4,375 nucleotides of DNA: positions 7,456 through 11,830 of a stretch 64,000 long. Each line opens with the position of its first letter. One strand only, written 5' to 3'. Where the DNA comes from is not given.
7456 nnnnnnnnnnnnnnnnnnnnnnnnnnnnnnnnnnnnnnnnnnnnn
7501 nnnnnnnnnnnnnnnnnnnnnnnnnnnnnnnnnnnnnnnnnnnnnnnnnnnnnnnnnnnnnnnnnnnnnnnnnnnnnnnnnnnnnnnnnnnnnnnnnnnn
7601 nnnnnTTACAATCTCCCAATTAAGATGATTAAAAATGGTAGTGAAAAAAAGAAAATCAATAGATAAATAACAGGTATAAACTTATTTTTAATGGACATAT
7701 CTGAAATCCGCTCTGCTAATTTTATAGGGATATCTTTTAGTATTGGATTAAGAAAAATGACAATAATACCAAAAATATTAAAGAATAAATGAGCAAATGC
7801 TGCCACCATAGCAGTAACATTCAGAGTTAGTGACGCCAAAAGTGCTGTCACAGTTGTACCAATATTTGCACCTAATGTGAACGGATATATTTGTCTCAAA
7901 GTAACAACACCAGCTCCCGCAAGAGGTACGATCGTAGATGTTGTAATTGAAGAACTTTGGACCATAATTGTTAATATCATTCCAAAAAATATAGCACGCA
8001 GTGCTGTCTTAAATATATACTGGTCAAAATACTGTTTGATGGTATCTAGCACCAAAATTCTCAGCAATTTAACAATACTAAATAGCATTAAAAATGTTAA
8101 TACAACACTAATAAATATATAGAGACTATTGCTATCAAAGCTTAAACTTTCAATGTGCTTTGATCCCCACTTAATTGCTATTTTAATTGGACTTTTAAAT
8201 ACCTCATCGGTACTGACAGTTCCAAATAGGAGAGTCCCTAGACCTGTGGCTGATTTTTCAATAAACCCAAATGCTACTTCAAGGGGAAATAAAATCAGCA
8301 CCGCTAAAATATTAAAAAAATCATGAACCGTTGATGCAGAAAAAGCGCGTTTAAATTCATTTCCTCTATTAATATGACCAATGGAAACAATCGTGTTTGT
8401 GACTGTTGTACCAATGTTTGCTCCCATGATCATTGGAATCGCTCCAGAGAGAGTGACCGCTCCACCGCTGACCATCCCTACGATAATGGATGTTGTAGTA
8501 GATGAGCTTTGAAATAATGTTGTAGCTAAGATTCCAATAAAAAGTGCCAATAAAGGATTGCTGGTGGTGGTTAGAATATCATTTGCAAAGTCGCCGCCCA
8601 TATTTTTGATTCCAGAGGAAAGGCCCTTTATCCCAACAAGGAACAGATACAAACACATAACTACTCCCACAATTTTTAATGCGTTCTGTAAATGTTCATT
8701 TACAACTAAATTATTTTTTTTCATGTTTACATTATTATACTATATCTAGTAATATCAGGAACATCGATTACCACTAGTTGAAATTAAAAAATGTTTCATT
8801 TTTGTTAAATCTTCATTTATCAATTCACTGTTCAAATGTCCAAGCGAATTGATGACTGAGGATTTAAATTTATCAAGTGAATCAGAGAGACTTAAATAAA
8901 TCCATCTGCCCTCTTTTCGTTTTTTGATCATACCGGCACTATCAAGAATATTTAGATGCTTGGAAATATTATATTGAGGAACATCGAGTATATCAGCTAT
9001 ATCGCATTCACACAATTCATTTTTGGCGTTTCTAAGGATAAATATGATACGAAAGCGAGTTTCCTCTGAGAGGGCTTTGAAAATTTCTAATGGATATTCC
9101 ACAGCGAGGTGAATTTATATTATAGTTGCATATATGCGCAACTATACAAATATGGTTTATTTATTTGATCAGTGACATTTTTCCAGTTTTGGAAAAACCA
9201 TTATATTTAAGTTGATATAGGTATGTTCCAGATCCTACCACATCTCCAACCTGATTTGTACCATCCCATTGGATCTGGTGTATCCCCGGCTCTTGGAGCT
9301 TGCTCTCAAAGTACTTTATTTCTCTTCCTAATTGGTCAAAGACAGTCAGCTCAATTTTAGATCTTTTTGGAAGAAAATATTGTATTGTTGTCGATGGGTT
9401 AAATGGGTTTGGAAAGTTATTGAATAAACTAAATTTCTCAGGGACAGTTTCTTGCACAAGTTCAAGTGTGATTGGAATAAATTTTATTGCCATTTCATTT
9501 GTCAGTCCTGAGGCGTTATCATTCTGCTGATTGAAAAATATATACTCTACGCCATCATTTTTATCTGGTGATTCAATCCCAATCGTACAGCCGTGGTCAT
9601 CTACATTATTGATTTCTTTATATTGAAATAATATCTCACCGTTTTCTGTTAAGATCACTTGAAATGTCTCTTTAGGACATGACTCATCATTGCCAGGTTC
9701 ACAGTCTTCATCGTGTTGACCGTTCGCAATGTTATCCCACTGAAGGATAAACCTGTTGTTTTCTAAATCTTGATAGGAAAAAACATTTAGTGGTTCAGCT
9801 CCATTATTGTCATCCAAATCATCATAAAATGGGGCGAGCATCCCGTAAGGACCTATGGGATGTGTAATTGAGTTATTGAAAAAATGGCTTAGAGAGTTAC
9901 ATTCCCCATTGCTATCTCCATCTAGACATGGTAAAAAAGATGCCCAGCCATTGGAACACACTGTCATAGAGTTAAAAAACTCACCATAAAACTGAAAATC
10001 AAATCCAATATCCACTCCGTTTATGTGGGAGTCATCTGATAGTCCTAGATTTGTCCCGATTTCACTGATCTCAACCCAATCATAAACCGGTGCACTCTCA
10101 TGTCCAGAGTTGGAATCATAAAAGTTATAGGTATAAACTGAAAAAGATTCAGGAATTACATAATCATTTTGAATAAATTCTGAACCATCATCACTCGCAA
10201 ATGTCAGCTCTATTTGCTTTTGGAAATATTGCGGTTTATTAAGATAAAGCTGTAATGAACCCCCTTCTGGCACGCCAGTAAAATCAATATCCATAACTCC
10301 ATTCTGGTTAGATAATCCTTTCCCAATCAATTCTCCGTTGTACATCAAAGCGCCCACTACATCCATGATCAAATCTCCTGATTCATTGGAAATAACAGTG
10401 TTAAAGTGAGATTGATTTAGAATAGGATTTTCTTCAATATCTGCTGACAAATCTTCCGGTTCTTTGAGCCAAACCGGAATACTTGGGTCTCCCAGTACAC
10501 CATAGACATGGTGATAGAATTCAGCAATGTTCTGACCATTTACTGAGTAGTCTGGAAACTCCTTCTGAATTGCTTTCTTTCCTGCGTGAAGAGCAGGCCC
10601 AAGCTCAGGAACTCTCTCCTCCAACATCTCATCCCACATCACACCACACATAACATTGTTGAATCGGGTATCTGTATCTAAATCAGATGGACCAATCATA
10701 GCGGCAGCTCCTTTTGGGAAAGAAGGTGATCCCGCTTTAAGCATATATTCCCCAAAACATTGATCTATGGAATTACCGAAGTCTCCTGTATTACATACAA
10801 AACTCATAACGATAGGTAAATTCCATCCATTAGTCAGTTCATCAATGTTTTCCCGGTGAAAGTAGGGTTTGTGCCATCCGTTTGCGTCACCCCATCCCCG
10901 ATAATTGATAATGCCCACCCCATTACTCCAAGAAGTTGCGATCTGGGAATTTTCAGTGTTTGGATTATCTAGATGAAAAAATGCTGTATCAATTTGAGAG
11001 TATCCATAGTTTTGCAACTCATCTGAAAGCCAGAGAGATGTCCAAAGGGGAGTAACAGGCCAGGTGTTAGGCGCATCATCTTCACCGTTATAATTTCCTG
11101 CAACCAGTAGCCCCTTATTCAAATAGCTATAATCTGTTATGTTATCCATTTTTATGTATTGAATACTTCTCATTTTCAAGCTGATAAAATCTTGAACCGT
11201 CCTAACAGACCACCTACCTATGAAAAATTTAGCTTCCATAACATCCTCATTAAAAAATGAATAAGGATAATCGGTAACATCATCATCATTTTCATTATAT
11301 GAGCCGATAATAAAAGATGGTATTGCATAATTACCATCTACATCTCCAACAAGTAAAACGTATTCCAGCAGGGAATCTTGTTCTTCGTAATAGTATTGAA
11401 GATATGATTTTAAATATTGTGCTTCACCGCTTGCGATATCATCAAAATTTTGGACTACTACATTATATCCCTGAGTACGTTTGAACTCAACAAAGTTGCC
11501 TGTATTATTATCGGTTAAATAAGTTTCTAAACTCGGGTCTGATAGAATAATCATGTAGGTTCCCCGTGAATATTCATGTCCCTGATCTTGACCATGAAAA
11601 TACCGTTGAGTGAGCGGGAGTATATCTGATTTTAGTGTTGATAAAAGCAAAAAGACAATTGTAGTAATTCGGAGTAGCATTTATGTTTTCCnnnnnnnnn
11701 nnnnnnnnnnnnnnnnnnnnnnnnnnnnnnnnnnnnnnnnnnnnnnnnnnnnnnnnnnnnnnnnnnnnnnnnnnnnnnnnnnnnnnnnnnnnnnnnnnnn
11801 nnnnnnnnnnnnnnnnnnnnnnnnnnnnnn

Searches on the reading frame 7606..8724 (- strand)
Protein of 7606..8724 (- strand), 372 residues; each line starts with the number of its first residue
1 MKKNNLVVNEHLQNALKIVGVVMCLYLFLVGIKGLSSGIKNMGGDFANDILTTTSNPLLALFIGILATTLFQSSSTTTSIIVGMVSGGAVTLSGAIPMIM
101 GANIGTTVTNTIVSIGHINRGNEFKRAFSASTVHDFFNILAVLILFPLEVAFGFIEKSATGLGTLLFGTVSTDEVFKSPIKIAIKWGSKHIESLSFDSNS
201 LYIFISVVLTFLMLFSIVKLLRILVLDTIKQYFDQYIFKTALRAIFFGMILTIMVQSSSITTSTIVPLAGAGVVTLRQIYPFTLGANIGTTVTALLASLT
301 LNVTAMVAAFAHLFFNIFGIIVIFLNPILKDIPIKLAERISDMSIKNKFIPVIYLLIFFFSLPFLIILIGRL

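Call 47: search_protein_families(library=pfam, proteins=[window:7606-8724:-])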
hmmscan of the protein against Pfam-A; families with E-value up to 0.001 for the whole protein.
window:7606-8724:- (372 aa): 1 family
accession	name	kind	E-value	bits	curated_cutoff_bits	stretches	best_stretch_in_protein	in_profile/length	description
PF02690.20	Na_Pi_cotrans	-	2.1e-40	138.4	29.1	2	27-168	1-131/137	Na+/Pi-cotransporter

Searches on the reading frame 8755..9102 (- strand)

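Call 47: search_protein_families(library=pfam, proteins=[window:8755-9102:-])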
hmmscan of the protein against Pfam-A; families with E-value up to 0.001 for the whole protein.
window:8755-9102:- (115 aa): 2 families
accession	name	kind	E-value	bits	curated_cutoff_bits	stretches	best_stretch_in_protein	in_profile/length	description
PF01022.26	HTH_5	-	1.2e-11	44.7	22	1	14-61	2-47/47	Bacterial regulatory protein, arsR family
PF12840.13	HTH_20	-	2.3e-06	27.9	27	1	11-61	1-50/51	Helix-turn-helix domain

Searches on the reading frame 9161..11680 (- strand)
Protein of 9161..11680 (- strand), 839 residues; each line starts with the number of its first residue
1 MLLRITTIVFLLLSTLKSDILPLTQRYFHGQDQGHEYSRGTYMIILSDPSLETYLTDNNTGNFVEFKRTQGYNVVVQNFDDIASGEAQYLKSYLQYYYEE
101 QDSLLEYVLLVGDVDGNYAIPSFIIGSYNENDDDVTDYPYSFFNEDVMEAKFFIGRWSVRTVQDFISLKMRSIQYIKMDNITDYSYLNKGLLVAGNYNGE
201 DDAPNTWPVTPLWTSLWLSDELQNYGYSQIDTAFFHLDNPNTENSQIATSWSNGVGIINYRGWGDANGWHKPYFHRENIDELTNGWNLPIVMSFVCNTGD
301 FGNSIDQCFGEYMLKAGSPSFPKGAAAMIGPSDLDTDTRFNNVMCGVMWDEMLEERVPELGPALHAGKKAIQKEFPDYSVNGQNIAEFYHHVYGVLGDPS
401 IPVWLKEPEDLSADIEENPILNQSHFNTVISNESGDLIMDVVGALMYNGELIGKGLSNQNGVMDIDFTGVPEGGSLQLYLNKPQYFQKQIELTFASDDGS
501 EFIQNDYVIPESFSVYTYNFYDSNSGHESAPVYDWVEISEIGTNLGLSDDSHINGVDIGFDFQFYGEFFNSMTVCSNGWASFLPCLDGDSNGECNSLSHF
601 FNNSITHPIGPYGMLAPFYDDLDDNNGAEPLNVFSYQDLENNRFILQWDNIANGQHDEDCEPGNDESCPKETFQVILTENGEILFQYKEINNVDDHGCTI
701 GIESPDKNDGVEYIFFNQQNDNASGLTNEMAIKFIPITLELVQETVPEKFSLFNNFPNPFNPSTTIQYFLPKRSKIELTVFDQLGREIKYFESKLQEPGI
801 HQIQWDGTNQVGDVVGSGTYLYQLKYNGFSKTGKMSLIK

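Call 47: search_protein_families(library=pfam, proteins=[window:9161-11680:-])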
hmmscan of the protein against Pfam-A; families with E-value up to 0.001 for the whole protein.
window:9161-11680:- (839 aa): 3 families
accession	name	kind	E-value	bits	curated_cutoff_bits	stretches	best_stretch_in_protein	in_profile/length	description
PF01364.23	Peptidase_C25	-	1.5e-47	163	23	1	43-402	1-373/374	Peptidase family C25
PF13860.13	FlgD_ig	-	5.1e-08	33.2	27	1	766-826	14-75/79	FlgD Ig-like domain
PF13585.12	CHU_C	-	4e-05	24.1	27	1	772-829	25-76/86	CHU_C Type IX secretion signal domain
